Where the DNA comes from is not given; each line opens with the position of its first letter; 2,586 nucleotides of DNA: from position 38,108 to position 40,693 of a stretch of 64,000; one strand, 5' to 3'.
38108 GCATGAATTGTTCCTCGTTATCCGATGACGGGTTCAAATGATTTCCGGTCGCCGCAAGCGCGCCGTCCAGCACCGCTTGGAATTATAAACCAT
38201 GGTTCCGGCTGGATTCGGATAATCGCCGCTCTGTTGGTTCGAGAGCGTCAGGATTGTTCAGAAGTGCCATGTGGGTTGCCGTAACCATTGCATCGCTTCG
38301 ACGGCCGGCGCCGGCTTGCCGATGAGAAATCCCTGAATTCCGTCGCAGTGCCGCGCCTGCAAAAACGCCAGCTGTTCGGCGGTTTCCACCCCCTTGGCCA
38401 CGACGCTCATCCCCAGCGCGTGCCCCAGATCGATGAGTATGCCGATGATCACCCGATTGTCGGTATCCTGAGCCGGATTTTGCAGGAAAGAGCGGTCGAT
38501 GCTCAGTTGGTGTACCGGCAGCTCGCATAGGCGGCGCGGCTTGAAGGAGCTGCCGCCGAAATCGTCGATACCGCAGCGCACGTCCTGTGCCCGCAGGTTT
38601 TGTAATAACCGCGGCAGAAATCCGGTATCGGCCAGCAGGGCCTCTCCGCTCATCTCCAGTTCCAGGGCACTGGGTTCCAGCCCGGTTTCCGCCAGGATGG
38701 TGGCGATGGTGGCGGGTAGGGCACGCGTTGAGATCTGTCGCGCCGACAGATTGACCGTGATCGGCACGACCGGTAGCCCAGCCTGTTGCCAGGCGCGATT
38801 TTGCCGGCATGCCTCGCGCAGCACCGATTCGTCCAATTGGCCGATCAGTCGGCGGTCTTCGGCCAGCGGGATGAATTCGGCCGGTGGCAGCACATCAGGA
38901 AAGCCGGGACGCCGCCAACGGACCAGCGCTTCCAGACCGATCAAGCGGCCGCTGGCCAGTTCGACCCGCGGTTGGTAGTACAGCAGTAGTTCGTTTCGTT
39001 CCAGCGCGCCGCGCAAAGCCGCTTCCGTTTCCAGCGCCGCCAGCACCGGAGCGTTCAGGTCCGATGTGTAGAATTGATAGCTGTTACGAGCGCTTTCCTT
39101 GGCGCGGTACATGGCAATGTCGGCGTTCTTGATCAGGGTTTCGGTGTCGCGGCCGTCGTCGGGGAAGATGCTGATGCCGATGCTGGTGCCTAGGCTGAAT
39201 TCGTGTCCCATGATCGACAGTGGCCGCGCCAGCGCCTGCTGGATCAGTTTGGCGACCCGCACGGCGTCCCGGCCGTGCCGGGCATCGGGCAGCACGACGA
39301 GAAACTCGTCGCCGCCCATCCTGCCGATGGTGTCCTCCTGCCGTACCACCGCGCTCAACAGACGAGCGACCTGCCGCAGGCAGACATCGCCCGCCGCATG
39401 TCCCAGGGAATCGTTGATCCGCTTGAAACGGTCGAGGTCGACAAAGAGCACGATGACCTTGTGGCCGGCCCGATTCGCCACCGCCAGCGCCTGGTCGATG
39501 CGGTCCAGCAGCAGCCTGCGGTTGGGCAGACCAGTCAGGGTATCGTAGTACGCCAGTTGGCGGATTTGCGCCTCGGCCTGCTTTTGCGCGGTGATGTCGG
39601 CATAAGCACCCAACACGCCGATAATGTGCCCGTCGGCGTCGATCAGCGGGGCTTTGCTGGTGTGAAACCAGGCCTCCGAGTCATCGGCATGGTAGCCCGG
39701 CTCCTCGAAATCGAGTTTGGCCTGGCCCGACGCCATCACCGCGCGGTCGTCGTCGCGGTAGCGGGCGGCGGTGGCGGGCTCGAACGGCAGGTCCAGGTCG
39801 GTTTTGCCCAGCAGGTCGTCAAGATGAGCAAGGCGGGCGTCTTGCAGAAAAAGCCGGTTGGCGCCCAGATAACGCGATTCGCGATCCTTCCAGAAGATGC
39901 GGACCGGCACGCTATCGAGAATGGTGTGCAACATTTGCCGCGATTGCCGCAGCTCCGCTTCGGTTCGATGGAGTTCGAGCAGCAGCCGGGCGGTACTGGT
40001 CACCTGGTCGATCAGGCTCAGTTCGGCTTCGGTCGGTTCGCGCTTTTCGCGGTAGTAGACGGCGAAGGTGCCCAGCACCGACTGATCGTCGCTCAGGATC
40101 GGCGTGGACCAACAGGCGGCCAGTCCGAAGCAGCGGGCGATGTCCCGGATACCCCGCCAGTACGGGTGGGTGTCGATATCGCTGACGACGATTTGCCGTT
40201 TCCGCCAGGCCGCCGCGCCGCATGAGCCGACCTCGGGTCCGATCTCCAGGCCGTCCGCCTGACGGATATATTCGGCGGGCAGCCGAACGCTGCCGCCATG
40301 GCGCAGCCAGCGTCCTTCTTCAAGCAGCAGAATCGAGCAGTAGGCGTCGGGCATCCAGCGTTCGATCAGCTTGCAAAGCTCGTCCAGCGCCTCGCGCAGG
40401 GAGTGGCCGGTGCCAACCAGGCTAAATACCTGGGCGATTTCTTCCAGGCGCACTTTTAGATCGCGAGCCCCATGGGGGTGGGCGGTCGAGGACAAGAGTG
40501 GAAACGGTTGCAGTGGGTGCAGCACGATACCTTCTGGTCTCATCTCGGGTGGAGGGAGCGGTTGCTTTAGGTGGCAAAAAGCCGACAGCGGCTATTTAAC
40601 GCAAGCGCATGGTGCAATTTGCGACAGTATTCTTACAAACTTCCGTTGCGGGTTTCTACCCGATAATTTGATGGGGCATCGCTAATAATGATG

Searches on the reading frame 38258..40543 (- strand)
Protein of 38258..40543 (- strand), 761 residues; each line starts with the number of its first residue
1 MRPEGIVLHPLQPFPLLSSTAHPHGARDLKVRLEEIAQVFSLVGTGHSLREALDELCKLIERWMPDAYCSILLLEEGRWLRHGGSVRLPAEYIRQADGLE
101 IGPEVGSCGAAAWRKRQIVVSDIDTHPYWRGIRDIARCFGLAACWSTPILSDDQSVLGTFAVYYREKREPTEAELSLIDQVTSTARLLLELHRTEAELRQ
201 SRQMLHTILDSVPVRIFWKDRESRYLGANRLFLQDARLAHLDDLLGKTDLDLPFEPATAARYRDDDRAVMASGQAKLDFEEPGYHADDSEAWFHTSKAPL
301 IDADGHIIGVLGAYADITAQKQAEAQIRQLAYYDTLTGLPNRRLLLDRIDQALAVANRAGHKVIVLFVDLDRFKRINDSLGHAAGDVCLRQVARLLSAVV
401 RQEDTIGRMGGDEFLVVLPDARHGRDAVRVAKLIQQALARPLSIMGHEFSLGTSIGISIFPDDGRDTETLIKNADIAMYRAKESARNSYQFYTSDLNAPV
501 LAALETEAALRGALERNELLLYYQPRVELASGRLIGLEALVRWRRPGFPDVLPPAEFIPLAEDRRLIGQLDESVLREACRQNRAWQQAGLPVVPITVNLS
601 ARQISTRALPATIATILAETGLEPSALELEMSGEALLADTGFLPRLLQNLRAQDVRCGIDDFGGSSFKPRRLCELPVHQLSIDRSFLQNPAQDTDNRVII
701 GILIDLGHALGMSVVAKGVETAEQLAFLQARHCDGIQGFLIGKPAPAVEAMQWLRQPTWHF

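Call 77: search_protein_families(library=pfam, proteins=[window:38258-40543:-], max_evalue=0.00001)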
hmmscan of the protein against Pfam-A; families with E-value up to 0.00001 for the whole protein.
window:38258-40543:- (761 aa): 5 families
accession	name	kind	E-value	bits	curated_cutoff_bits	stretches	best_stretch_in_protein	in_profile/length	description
PF00563.25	EAL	-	4.7e-60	203.3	31.3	1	508-744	2-236/236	EAL domain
PF00990.26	GGDEF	-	6.3e-51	172.8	23.8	1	331-487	1-160/161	Diguanylate cyclase, GGDEF domain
PF13185.12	GAF_2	-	3.1e-17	63.5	28.6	1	47-189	2-135/136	GAF domain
PF08448.16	PAS_4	-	2.9e-15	56.9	23.1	1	209-321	1-109/110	PAS fold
PF01590.32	GAF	-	2.1e-14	54.7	22.4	1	49-183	2-127/133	GAF domain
